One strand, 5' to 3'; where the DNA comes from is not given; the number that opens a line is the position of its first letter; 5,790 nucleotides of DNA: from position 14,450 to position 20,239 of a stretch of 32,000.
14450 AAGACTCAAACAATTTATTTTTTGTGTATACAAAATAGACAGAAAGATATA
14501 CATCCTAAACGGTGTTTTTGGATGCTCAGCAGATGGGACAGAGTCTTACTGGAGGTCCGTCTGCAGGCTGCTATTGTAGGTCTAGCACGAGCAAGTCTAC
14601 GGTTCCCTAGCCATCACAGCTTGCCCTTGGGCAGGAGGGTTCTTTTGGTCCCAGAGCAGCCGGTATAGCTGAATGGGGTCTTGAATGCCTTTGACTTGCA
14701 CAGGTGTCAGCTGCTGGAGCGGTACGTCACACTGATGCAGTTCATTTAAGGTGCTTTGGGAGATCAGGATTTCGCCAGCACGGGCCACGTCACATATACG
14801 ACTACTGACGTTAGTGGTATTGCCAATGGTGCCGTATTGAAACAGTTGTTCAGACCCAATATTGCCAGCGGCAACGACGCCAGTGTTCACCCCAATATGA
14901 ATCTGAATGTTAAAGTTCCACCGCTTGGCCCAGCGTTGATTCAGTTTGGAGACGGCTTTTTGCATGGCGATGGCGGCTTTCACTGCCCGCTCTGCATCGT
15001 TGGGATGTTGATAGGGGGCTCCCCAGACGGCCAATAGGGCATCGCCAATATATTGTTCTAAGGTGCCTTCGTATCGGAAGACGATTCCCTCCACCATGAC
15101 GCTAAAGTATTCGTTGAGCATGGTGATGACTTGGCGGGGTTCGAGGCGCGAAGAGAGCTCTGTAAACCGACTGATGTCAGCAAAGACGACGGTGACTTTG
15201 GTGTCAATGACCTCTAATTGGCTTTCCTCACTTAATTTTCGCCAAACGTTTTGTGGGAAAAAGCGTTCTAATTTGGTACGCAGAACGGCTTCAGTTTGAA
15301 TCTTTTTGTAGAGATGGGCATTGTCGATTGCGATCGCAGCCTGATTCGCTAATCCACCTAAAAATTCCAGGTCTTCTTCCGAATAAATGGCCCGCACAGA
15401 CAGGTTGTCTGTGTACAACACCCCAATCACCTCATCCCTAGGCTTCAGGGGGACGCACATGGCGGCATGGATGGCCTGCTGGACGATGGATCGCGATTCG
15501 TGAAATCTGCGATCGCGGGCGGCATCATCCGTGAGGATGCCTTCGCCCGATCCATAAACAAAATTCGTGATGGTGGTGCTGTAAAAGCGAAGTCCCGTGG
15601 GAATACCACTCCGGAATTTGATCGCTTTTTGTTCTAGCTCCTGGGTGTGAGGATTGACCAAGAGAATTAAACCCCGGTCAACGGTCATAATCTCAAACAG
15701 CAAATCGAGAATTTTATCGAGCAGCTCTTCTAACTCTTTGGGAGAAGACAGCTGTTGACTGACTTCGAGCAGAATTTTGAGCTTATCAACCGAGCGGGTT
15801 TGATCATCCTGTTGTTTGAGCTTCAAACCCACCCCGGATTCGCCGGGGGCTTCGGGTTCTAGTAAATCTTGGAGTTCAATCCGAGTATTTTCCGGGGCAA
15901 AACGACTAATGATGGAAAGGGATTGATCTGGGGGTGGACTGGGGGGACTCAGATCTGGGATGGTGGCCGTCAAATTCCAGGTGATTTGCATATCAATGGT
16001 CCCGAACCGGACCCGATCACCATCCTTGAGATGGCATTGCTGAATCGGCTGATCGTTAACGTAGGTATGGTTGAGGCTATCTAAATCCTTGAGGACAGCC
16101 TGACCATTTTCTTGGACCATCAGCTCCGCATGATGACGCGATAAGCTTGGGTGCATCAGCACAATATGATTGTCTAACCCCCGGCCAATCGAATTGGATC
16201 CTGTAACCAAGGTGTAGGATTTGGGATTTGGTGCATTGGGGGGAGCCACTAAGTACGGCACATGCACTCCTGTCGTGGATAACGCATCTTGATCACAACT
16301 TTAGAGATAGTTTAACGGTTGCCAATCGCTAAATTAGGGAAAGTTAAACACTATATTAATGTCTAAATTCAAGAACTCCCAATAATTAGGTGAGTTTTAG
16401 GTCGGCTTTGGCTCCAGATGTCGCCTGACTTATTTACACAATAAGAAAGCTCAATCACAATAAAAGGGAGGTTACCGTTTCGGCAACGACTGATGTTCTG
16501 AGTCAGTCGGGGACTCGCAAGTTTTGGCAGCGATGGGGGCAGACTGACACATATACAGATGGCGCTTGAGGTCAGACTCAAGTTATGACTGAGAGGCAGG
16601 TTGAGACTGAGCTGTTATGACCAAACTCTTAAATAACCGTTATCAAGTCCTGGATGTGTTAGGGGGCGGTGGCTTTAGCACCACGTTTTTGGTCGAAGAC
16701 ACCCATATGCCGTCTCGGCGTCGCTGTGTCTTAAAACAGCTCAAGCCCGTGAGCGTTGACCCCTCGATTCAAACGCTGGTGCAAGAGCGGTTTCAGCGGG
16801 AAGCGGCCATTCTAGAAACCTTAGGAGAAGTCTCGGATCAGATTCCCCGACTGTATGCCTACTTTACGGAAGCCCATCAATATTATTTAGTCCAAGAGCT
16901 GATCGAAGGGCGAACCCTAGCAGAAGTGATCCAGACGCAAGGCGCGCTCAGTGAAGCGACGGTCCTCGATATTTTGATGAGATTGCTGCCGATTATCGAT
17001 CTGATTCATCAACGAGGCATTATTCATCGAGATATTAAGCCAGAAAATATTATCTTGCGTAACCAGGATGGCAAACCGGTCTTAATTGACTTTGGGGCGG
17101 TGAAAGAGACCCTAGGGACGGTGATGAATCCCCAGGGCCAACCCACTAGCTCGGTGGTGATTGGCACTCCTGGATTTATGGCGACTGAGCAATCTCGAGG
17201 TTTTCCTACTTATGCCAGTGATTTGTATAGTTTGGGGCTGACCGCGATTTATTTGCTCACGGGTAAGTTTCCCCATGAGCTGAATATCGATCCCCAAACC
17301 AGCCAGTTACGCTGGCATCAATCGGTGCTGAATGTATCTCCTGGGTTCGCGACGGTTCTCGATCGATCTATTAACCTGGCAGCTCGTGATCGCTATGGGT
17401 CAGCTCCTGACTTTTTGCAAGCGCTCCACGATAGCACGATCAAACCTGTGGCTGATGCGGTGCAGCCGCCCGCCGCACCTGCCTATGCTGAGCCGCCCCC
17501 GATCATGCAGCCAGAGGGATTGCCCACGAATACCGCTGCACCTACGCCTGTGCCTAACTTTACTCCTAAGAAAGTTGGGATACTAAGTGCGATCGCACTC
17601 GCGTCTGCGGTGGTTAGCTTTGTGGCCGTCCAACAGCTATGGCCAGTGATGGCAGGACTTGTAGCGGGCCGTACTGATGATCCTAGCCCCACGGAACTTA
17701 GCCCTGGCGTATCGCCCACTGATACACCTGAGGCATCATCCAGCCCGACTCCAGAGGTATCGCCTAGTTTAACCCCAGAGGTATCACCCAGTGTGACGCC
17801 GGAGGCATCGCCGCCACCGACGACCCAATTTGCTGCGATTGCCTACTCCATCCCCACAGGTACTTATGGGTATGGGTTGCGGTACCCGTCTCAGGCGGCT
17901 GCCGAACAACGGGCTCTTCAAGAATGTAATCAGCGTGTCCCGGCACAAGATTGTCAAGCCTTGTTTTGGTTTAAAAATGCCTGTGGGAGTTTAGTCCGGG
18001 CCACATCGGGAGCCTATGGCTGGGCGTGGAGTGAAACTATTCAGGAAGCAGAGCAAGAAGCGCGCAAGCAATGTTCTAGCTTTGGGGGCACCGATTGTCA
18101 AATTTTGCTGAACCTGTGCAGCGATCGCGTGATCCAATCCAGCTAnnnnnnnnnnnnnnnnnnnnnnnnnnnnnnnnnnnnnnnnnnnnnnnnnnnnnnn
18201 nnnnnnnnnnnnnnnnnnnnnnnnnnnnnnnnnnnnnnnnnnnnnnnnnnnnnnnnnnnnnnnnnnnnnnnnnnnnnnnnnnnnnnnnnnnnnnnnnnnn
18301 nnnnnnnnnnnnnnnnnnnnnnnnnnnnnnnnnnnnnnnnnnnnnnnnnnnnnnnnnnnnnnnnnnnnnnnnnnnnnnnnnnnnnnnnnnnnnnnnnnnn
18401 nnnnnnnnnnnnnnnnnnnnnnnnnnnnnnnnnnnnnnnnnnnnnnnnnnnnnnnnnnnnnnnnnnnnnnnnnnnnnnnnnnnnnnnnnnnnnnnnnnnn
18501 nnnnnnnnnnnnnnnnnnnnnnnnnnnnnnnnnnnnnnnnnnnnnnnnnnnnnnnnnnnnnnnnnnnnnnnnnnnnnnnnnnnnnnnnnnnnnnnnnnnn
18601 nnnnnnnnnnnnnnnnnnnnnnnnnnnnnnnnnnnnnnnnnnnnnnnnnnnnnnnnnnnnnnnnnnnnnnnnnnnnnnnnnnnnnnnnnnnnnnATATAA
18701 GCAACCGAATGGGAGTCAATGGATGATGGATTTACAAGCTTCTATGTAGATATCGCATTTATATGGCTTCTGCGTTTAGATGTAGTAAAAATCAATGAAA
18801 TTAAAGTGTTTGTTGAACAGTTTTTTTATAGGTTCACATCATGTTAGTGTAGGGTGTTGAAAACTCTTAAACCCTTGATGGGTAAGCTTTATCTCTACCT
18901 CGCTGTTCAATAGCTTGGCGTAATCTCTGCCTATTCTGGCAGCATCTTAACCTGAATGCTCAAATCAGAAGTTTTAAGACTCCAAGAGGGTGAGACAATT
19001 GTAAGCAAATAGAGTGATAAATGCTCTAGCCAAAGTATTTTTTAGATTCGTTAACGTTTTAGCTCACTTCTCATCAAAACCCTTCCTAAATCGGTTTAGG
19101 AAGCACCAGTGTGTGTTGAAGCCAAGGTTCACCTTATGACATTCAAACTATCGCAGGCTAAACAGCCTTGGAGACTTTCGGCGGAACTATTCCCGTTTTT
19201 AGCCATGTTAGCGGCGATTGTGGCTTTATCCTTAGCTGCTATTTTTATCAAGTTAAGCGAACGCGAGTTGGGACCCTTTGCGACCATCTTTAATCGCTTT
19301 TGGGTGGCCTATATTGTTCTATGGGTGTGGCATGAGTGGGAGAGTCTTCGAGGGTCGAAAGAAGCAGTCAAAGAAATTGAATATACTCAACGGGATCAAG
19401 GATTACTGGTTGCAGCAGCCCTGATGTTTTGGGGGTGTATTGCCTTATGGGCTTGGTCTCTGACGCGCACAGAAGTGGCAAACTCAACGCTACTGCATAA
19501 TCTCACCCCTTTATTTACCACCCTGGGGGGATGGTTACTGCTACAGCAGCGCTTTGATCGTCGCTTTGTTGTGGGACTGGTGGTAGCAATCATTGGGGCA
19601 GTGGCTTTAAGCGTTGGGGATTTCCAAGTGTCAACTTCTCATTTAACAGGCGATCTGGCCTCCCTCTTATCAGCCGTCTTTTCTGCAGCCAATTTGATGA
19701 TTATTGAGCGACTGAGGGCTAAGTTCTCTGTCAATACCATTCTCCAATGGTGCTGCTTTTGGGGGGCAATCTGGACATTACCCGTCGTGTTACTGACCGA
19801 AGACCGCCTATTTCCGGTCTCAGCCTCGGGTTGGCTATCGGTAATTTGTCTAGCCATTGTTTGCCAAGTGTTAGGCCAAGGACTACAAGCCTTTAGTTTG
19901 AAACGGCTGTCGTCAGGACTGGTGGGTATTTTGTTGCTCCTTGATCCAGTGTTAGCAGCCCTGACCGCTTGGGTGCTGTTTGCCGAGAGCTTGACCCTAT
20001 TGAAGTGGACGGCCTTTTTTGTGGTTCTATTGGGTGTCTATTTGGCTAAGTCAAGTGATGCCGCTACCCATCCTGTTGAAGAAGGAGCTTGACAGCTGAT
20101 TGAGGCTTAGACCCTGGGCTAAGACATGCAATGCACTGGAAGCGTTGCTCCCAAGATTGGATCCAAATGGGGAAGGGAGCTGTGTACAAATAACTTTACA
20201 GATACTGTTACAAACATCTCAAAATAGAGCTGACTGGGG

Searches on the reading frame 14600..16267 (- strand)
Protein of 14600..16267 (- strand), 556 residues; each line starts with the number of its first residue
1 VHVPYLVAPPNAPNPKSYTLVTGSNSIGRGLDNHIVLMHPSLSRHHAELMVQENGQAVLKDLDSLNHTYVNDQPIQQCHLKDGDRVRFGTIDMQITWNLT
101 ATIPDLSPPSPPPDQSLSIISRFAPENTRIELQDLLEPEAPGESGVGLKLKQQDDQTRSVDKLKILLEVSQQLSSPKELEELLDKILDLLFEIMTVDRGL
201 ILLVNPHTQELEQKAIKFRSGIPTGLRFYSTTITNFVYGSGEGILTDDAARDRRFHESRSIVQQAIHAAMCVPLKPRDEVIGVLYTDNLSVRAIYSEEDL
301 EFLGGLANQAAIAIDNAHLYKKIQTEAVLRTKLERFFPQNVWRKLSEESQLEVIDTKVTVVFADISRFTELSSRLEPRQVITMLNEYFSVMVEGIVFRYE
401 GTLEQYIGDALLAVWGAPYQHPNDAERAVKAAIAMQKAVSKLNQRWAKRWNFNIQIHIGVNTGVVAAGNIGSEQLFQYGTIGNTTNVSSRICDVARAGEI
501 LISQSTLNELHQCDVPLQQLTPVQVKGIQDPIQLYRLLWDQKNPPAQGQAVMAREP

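Call 12: search_protein_families(library=pfam, proteins=[window:14600-16267:-], max_evalue=0.0001)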
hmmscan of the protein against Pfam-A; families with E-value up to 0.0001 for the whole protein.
window:14600-16267:- (556 aa): 6 families
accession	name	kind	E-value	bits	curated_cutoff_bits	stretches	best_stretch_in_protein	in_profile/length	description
PF00211.25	Guanylate_cyc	-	7.4e-29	101.1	21.9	1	357-536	8-180/183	Adenylate and Guanylate cyclase catalytic domain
PF00498.31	FHA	-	5.5e-20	72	20.7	1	26-89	2-67/67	FHA domain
PF01590.32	GAF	-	9.8e-17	62.2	22.4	1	178-314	1-133/133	GAF domain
PF13185.12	GAF_2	-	8e-14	52.4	28.6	1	178-315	3-136/136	GAF domain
PF13492.12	GAF_3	-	1.1e-12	48.9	27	1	178-316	1-129/129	GAF domain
PF16697.10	Yop-YscD_cpl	-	2e-10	41.2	33.2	1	16-95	10-90/94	Inner membrane component of T3SS, cytoplasmic domain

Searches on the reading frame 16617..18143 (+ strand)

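Call 12: search_protein_families(library=pfam, proteins=[window:16617-18143:+], max_evalue=0.0001)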
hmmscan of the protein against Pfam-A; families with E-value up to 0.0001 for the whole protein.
window:16617-18143:+ (509 aa): 7 families
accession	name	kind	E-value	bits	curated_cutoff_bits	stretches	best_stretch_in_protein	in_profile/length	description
PF00069.31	Pkinase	-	4e-35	121.9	31.7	1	9-235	1-212/263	Protein kinase domain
PF13827.11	DUF4189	-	8.1e-26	90.9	25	1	405-501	1-97/97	Domain of unknown function (DUF4189)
PF07714.23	PK_Tyr_Ser-Thr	-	3.3e-12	46.7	23.1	1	13-221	5-206/258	Protein tyrosine and serine/threonine kinase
PF01636.29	APH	-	1.9e-07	31.5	23.2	0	116-160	154-195/239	Phosphotransferase enzyme family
PF03109.22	ABC1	-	7e-06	25.8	22.9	1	59-164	110-216/244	ABC1 atypical kinase-like domain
PF17667.7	Pkinase_fungal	-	1.2e-05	24.7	24.1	1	129-203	302-376/387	Fungal protein kinase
PF01163.29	RIO1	-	1.5e-05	25.1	22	1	50-160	46-149/187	RIO domain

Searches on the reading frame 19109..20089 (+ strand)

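Call 12: search_protein_families(library=pfam, proteins=[window:19109-20089:+], max_evalue=0.0001)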
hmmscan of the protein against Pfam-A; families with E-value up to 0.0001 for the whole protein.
window:19109-20089:+ (327 aa): 2 families
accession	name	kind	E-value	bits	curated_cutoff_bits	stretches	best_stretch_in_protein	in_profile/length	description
PF00892.27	EamA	-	2.2e-34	119.1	28.2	2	180-312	2-132/135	EamA-like transporter family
PF03151.22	TPT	-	7.5e-08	32.5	30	1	87-233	57-203/291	Triose-phosphate Transporter family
